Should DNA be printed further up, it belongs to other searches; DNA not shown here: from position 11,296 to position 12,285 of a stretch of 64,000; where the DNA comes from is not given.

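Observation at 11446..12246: NrtR-family (Nudix-related) regulator with a dead Nudix box, and a 19 bp palindrome recurring at glycolytic and alpha-glucan operons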

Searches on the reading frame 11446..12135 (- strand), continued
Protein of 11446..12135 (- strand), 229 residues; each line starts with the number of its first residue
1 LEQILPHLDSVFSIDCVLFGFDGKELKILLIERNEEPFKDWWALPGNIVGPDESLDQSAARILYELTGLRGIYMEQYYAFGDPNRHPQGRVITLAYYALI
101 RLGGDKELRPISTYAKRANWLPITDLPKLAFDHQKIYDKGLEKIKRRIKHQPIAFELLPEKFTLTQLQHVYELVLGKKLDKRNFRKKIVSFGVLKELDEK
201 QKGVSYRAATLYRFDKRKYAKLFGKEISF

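Call 24: search_solved_structures(query=window:11446-12135:-, max_evalue=0.001, show_alignments=3)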
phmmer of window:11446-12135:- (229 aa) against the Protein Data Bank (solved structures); distinct sequences matched with E-value up to 0.001: 14.
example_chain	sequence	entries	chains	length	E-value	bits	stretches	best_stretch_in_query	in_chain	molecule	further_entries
5bs6_A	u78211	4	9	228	3.9e-54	186.9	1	12-221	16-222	transcriptional regulator AraR | transcriptional factor AraR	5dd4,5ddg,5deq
3gz5_A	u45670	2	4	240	2.9e-28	102.2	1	11-200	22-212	MutT/nudix family protein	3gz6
2fml_A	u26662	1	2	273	2.2e-23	86.3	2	5-105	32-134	MutT/nudix family protein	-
3gz8_A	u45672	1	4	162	1.7e-17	67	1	11-147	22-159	MutT/nudix family protein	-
7q91_A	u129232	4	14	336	1.6e-14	57.3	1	130-216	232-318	NADQ transcription factor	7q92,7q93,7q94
3i9x_A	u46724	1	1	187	4.9e-10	42.6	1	40-144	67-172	mutT/nudix family protein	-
2yyh_A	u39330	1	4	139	1.3e-08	37.9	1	12-137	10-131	8-OXO-dGTPase domain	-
3mcf_A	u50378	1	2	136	1.8e-06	30.9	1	16-150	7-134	Diphosphoinositol polyphosphate phosphohydrolase 3-alpha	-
2qjt_B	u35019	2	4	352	0.00016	24.6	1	27-92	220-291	Nicotinamide-nucleotide adenylyltransferase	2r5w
2duk_A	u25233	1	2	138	0.00018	24.4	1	16-145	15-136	MS0616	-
7nnj_A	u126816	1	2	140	0.00018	24.4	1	16-145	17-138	Diphosphoinositol polyphosphate phosphohydrolase 2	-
5ltu_A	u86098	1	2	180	0.00027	23.8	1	16-146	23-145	Diphosphoinositol polyphosphate phosphohydrolase 2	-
3h95_A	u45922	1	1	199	0.00054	22.8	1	21-75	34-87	Nucleoside diphosphate-linked moiety X motif 6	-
2qjo_A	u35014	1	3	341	0.0008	22.3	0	27-139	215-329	Bifunctional NMN adenylyltransferase/Nudix hydrolase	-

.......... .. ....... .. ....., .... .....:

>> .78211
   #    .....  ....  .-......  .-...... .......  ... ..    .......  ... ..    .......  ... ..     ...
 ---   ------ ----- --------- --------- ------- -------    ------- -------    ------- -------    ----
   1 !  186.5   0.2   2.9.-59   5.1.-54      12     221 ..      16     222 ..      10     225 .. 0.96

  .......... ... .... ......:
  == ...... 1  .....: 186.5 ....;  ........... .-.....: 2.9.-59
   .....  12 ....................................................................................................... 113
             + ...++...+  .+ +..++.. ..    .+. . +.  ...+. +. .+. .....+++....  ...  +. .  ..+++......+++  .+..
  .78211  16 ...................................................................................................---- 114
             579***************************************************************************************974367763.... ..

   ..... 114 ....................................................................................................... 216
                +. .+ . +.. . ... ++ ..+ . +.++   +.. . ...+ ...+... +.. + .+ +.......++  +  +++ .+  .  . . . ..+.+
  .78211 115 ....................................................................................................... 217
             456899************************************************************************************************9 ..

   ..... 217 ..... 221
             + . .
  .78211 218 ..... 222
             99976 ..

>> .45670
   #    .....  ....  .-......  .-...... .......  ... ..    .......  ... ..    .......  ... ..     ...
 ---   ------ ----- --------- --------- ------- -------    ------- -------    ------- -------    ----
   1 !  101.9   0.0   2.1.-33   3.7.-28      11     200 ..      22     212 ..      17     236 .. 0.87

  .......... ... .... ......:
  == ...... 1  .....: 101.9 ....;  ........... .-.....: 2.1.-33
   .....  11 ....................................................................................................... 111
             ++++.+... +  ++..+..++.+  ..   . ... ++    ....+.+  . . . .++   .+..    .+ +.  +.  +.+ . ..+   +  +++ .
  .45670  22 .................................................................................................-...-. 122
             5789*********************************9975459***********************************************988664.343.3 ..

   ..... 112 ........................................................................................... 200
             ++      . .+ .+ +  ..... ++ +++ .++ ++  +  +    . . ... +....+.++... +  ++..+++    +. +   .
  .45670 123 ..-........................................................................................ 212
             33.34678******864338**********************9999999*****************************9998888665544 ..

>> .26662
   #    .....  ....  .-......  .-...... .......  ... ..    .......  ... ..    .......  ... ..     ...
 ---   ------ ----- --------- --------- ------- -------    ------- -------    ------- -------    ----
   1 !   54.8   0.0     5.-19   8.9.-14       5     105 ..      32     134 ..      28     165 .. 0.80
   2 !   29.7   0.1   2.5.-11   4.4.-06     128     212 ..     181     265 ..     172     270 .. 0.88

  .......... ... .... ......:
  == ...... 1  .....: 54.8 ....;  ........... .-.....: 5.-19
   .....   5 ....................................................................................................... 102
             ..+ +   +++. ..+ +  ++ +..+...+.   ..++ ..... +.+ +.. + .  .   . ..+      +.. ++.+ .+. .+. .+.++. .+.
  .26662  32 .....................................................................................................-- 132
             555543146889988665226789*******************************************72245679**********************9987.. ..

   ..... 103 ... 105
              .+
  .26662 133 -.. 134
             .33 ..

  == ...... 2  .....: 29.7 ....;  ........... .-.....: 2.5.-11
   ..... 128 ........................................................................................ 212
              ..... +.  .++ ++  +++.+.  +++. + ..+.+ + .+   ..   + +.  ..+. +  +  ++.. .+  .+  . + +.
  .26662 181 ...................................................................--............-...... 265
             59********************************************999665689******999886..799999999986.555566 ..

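Call 35: find_encoding_contigs(protein=P0120, flank=8000, max_places=3)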
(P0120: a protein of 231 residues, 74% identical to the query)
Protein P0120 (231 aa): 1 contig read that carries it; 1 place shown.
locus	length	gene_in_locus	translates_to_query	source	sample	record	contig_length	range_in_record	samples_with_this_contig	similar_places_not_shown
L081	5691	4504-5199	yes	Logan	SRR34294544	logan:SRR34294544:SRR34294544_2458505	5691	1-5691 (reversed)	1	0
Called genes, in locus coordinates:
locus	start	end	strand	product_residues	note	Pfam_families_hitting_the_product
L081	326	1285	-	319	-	PF01408:GFO_IDH_MocA, PF02894:GFO_IDH_MocA_C, PF22725:GFO_IDH_MocA_C3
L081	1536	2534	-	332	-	PF00044:Gp_dh_N, PF02800:Gp_dh_C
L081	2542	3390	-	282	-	-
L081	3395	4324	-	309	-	PF00365:PFK, PF01513:NAD_kinase (weak)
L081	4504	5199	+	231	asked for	PF00293:NUDIX, PF19368:WHD_AraR, PF21906:WHD_NrtR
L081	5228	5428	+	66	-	-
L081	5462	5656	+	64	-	-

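Call 36: find_encoding_contigs(protein=P0119, flank=8000, max_places=3)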
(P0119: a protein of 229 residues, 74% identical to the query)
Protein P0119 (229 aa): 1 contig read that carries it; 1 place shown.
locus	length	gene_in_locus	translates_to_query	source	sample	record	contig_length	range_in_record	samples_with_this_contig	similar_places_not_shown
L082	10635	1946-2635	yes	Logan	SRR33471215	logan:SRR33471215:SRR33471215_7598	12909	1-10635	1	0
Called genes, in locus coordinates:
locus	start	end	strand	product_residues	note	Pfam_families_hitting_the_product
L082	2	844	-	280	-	?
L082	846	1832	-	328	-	PF00365:PFK, PF01513:NAD_kinase (weak)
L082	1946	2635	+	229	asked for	PF00293:NUDIX, PF19368:WHD_AraR, PF21906:WHD_NrtR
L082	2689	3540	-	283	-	PF01869:BcrAD_BadFG (weak)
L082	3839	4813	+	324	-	PF01212:Beta_elim_lyase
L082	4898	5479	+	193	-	PF00677:Lum_binding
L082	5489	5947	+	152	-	PF14088:DUF4268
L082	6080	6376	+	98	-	-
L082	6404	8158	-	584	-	PF16927:HisKA_7TM, PF00989:PAS (weak), PF13426:PAS_9 (weak), PF02518:HATPase_c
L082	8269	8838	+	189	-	PF13568:OMP_b-brl_2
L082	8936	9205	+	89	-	-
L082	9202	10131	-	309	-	PF03631:Virul_fac_BrkB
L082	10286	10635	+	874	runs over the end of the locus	?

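Call 50: search_protein_representatives(protein=window:11446-12135:-)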
Query: 229 residues. Proteins with E-value up to 0.001 (for the whole library): 11179; up to 1e-10: 5258; up to 1e-30: 743. The best 150 are listed.
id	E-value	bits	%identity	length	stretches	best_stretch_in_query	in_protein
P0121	1.7e-82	292.8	45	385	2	12-223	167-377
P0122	6.8e-69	248.3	52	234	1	9-217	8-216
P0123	6.1e-68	245.2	40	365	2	12-219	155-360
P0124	5.2e-64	232.3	52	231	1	13-228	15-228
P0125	8.5e-64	231.6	50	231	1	12-222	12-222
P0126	9.4e-63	228.2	50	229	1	13-223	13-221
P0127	1.9e-60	220.7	50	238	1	12-227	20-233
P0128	1.3e-59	217.9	49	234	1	12-224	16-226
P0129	2.7e-59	216.9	47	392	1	12-229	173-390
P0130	5.6e-59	215.9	47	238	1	7-222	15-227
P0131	8.5e-59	215.3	46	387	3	14-216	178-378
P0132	1.6e-58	214.4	46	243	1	8-221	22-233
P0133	4.6e-58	212.9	46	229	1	8-224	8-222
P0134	3.0e-57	210.2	45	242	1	3-223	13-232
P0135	1.3e-56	208.2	50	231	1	13-226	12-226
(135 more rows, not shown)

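Call 53: find_homologous_proteins(query=P0122, max_evalue=1e-20)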
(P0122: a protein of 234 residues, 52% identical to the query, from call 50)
Query P0122 (234 aa): 7807 proteins with E <= 1e-20 among 8000 candidates; the best 120 are listed.
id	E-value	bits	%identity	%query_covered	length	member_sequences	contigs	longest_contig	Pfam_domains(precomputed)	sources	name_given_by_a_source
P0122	3.7e-150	516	100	100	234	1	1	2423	PF21906.3,PF19368.6,PF00293.35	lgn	-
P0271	4.1e-99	349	67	98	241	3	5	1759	PF21906.3,PF19368.6,PF00293.35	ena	-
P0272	3.5e-81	290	63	92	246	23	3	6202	PF21906.3,PF19368.6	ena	-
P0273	1.0e-80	289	60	90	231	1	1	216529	PF21906.3,PF19368.6,PF00293.35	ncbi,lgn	-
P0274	2.8e-80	287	60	90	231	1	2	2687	PF21906.3,PF19368.6,PF00293.35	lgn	-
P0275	4.0e-80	287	60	90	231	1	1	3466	PF21906.3,PF19368.6,PF00293.35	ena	-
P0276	4.6e-80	286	60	90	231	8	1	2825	PF21906.3,PF19368.6,PF00293.35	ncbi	ncbi:MAG: NUDIX domain-containing protein [Daejeonella sp.]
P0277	7.5e-80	286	60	90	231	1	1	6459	PF21906.3,PF19368.6,PF00293.35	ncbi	-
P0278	1.8e-79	284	60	97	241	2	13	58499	PF21906.3,PF19368.6,PF00293.35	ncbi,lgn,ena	-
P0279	2.5e-79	284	58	98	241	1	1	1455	PF21906.3,PF19368.6,PF00293.35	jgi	jgi:8-oxo-dGTP diphosphatase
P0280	2.6e-79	284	59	90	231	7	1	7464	PF21906.3,PF19368.6,PF00293.35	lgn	-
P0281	3.2e-79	284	60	90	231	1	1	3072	PF21906.3,PF19368.6,PF00293.35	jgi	jgi:8-oxo-dGTP diphosphatase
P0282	3.7e-79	283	59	90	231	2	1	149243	PF21906.3,PF19368.6,PF00293.35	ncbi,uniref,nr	ncbi:NUDIX domain-containing protein [Pedobacter sp. HMF7647]|uniref:NUDIX domain-containing protein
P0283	3.8e-79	283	58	90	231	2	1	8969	PF21906.3,PF19368.6,PF00293.35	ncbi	ncbi:MAG: NUDIX domain-containing protein [Daejeonella sp.]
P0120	7.6e-79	282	59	90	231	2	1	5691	PF21906.3,PF19368.6,PF00293.35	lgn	-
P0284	8.0e-79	282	58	90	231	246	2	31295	PF21906.3,PF19368.6,PF00293.35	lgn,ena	-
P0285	1.4e-78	282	59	87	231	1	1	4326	PF21906.3,PF19368.6,PF00293.35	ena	-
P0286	1.9e-78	281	60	90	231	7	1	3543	PF21906.3,PF19368.6,PF00293.35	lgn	-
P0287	2.7e-78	281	60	90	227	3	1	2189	PF21906.3,PF19368.6,PF00293.35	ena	-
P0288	2.8e-78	281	58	90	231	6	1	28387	PF21906.3,PF19368.6,PF00293.35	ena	-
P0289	3.9e-78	280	61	89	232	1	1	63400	PF21906.3,PF19368.6,PF00293.35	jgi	jgi:8-oxo-dGTP diphosphatase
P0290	4.3e-78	280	60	89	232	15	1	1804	PF21906.3,PF19368.6,PF00293.35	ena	-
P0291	6.4e-78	279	62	92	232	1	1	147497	PF21906.3,PF19368.6,PF00293.35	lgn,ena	-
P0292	7.0e-78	279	59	89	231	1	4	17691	PF21906.3,PF19368.6,PF00293.35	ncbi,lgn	-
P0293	7.2e-78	279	58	90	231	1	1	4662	PF21906.3,PF19368.6,PF00293.35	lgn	-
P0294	8.1e-78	279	60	90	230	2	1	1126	PF21906.3,PF19368.6,PF00293.35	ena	-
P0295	9.2e-78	279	59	89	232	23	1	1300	PF21906.3,PF19368.6,PF00293.35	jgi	-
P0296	9.2e-78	279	60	90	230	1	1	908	PF21906.3,PF19368.6,PF00293.35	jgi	-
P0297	9.7e-78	279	59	89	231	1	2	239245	PF21906.3,PF19368.6,PF00293.35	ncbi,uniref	ncbi:NUDIX hydrolase [Pedobacter alpinus]|uniref:NUDIX domain-containing protein n=1 Tax=Pedobacter 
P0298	1.6e-77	278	59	89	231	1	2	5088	PF21906.3,PF19368.6,PF00293.35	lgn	-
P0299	1.8e-77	278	59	90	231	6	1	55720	PF21906.3,PF19368.6,PF00293.35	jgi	jgi:8-oxo-dGTP diphosphatase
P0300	2.0e-77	278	57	90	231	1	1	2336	PF21906.3,PF19368.6,PF00293.35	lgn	-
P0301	2.3e-77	278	57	90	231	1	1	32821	PF21906.3,PF19368.6,PF00293.35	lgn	-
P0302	2.4e-77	278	58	88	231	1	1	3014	PF21906.3,PF19368.6,PF00293.35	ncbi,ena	-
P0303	2.4e-77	278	58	90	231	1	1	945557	PF21906.3,PF19368.6,PF00293.35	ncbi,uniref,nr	ncbi:NUDIX hydrolase [Hufsiella ginkgonis]|uniref:NUDIX domain-containing protein n=1 Tax=Hufsiella 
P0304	3.0e-77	277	58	88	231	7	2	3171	PF21906.3,PF19368.6,PF00293.35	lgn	-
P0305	3.9e-77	277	58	89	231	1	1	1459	PF21906.3,PF19368.6,PF00293.35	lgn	-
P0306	3.9e-77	277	58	90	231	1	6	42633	PF21906.3,PF19368.6,PF00293.35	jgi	jgi:8-oxo-dGTP diphosphatase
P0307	3.9e-77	277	58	90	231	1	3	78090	PF21906.3,PF19368.6,PF00293.35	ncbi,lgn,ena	-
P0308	3.9e-77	277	58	90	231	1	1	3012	PF21906.3,PF19368.6,PF00293.35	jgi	-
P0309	4.3e-77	277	59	90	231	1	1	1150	PF21906.3,PF19368.6,PF00293.35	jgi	jgi:8-oxo-dGTP diphosphatase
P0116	4.5e-77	277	57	90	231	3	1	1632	PF21906.3,PF19368.6,PF00293.35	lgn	-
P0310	5.1e-77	276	59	90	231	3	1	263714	PF21906.3,PF19368.6,PF00293.35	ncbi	-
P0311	5.2e-77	276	58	90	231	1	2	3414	PF21906.3,PF19368.6,PF00293.35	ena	-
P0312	5.4e-77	276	59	90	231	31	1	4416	PF21906.3,PF19368.6,PF00293.35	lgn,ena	-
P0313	5.5e-77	276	60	89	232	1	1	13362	PF21906.3,PF19368.6,PF00293.35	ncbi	-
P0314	7.6e-77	276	58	90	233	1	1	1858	PF21906.3,PF19368.6,PF00293.35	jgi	-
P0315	8.2e-77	276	58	90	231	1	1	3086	PF21906.3,PF19368.6,PF00293.35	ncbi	-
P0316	8.3e-77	276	58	90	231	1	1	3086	PF21906.3,PF19368.6,PF00293.35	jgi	jgi:8-oxo-dGTP diphosphatase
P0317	1.1e-76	275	58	90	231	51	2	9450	PF21906.3,PF19368.6,PF00293.35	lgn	-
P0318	1.1e-76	275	58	89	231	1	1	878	PF21906.3,PF19368.6,PF00293.35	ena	-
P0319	1.2e-76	275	58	90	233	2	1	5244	PF21906.3,PF19368.6,PF00293.35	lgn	-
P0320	1.2e-76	275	60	89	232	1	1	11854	PF21906.3,PF19368.6,PF00293.35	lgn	-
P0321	1.4e-76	275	59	90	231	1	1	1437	PF21906.3,PF19368.6,PF00293.35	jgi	jgi:8-oxo-dGTP diphosphatase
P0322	1.4e-76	275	60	89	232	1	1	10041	PF21906.3,PF19368.6,PF00293.35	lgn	-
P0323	1.6e-76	275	57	89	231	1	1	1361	PF21906.3,PF19368.6,PF00293.35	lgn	-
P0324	1.7e-76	275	58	90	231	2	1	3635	PF21906.3,PF19368.6,PF00293.35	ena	-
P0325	1.8e-76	275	58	90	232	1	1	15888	PF21906.3,PF19368.6,PF00293.35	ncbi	-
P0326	1.9e-76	275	58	89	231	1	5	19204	PF21906.3,PF19368.6,PF00293.35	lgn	-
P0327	1.9e-76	275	57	90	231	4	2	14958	PF21906.3,PF19368.6,PF00293.35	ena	-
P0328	2.0e-76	275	58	89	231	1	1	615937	PF21906.3,PF19368.6,PF00293.35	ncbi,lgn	-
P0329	2.2e-76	274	58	89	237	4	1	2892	PF21906.3,PF19368.6,PF00293.35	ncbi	-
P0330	2.8e-76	274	57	89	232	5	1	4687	PF21906.3,PF19368.6,PF00293.35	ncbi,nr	ncbi:MAG: hypothetical protein JWQ25_2696 [Daejeonella sp.]|nr:hypothetical protein [Daejeonella sp.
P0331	2.8e-76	274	58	90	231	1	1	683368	PF21906.3,PF19368.6,PF00293.35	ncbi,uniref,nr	ncbi:NUDIX hydrolase [Pedobacter sp. BS3]|uniref:NUDIX hydrolase n=1 Tax=Pedobacter sp. BS3 TaxID=25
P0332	3.0e-76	274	58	92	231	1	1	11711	PF21906.3,PF19368.6,PF00293.35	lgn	-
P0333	3.6e-76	274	59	89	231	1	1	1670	PF21906.3,PF19368.6,PF00293.35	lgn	-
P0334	3.8e-76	274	59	92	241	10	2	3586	PF21906.3,PF19368.6,PF00293.35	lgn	-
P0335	4.1e-76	274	59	89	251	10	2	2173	PF21906.3,PF19368.6,PF00293.35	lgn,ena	-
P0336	4.7e-76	273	58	90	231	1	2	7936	PF21906.3,PF19368.6,PF00293.35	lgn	-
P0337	5.1e-76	273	59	89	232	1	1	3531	PF21906.3,PF19368.6,PF00293.35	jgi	-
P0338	5.6e-76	273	57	89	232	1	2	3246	PF21906.3,PF19368.6,PF00293.35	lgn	-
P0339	5.8e-76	273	57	89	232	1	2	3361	PF21906.3,PF19368.6,PF00293.35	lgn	-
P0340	6.0e-76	273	58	89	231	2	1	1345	PF21906.3,PF19368.6,PF00293.35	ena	-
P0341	6.8e-76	273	59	89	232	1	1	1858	PF21906.3,PF19368.6,PF00293.35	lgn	-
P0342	7.2e-76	273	58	90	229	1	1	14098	PF21906.3,PF19368.6,PF00293.35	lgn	-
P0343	7.5e-76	273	59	90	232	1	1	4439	PF21906.3,PF19368.6,PF00293.35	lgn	-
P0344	7.8e-76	273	57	89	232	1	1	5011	PF21906.3,PF19368.6,PF00293.35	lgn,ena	-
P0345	8.5e-76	272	57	90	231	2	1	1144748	PF21906.3,PF19368.6,PF00293.35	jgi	jgi:8-oxo-dGTP diphosphatase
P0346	9.5e-76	272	59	89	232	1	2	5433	PF21906.3,PF19368.6,PF00293.35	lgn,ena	-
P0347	1.1e-75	272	58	89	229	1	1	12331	PF21906.3,PF19368.6,PF00293.35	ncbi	ncbi:MAG: NUDIX hydrolase [Sphingobacteriaceae bacterium]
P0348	1.1e-75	272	59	89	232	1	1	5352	PF21906.3,PF19368.6,PF00293.35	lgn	-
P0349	1.2e-75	272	58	88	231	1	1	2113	PF21906.3,PF19368.6,PF00293.35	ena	-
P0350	1.4e-75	272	57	89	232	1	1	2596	PF21906.3,PF19368.6,PF00293.35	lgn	-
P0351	1.5e-75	272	60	89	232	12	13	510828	PF21906.3,PF19368.6,PF00293.35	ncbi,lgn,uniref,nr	ncbi:NUDIX hydrolase [Pedobacter puniceum]|uniref:NUDIX domain-containing protein n=1 Tax=Pedobacter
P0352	1.7e-75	272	59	89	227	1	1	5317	PF21906.3,PF19368.6,PF00293.35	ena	-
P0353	1.7e-75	272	59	90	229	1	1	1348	PF21906.3,PF19368.6,PF00293.35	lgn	-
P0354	1.7e-75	271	57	89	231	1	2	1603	PF21906.3,PF19368.6,PF00293.35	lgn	-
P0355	1.7e-75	271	60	89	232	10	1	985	PF21906.3,PF19368.6,PF00293.35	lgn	-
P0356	1.8e-75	271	56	90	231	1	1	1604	PF21906.3,PF19368.6,PF00293.35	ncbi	-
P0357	1.8e-75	271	57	90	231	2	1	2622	PF21906.3,PF19368.6,PF00293.35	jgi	jgi:8-oxo-dGTP diphosphatase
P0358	1.8e-75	271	57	89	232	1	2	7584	PF21906.3,PF19368.6,PF00293.35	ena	-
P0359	2.3e-75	271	59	89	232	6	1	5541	PF21906.3,PF19368.6,PF00293.35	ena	-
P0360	2.6e-75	271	56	89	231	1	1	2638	PF21906.3,PF19368.6,PF00293.35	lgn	-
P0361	3.3e-75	271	59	90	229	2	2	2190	PF21906.3,PF19368.6,PF00293.35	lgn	-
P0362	3.3e-75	271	57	89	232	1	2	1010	PF21906.3,PF19368.6,PF00293.35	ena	-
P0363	3.9e-75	270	57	89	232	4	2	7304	PF21906.3,PF19368.6,PF00293.35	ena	-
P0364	5.1e-75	270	58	90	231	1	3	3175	PF21906.3,PF19368.6,PF00293.35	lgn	-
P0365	6.8e-75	270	58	92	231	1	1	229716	PF21906.3,PF19368.6,PF00293.35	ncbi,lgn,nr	ncbi:MAG TPA: NUDIX domain-containing protein [Sphingobacteriaceae bacterium]|nr:NUDIX domain-contai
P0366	7.3e-75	269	57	90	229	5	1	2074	PF21906.3,PF19368.6,PF00293.35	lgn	-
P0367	7.6e-75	269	59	89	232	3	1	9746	PF21906.3,PF19368.6,PF00293.35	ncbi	-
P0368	7.7e-75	269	58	90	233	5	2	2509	PF21906.3,PF19368.6,PF00293.35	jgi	jgi:8-oxo-dGTP diphosphatase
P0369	8.0e-75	269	58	89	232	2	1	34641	PF21906.3,PF19368.6,PF00293.35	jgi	-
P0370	9.4e-75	269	58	88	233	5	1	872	PF21906.3,PF19368.6,PF00293.35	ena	-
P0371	1.1e-74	269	56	90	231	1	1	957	PF21906.3,PF19368.6,PF00293.35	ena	-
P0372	1.2e-74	269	59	89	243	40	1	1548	PF21906.3,PF19368.6,PF00293.35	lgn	-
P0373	1.2e-74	269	57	89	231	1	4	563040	PF21906.3,PF19368.6,PF00293.35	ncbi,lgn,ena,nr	ncbi:MAG TPA: NUDIX domain-containing protein [Pelobium sp.]|nr:NUDIX domain-containing protein [Pel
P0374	1.2e-74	269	57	89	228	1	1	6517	PF21906.3,PF19368.6,PF00293.35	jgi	jgi:8-oxo-dGTP diphosphatase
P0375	1.2e-74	269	57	89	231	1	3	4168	PF21906.3,PF19368.6,PF00293.35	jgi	jgi:8-oxo-dGTP diphosphatase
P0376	1.2e-74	269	58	90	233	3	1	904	PF21906.3,PF19368.6,PF00293.35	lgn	-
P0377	1.2e-74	269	57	90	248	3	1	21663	PF21906.3,PF19368.6,PF00293.35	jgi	-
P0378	1.3e-74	269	57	90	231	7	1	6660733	PF21906.3,PF19368.6,PF00293.35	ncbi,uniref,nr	ncbi:8-oxo-dGTP diphosphatase [Mucilaginibacter gracilis]|uniref:8-oxo-dGTP diphosphatase n=1 Tax=Mu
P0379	1.4e-74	268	56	91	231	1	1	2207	PF21906.3,PF19368.6,PF00293.35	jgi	jgi:8-oxo-dGTP diphosphatase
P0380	1.9e-74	268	56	90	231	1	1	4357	PF21906.3,PF19368.6,PF00293.35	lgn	-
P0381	2.0e-74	268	56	89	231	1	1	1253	PF21906.3,PF19368.6,PF00293.35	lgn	-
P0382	2.0e-74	268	57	89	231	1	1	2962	PF21906.3,PF19368.6,PF00293.35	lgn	-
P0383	3.0e-74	267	55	97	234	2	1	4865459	PF21906.3,PF19368.6,PF00293.35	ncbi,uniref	ncbi:NUDIX domain-containing protein [Arcticibacter sp. MXS-1]|uniref:NUDIX hydrolase n=1 Tax=Arctic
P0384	3.0e-74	267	57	88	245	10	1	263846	PF21906.3,PF19368.6,PF00293.35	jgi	-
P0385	3.0e-74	267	58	90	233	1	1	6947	PF21906.3,PF19368.6,PF00293.35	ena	-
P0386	3.2e-74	267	56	89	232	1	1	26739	PF21906.3,PF19368.6,PF00293.35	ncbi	-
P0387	3.3e-74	267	57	90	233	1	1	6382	PF21906.3,PF19368.6,PF00293.35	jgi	jgi:8-oxo-dGTP diphosphatase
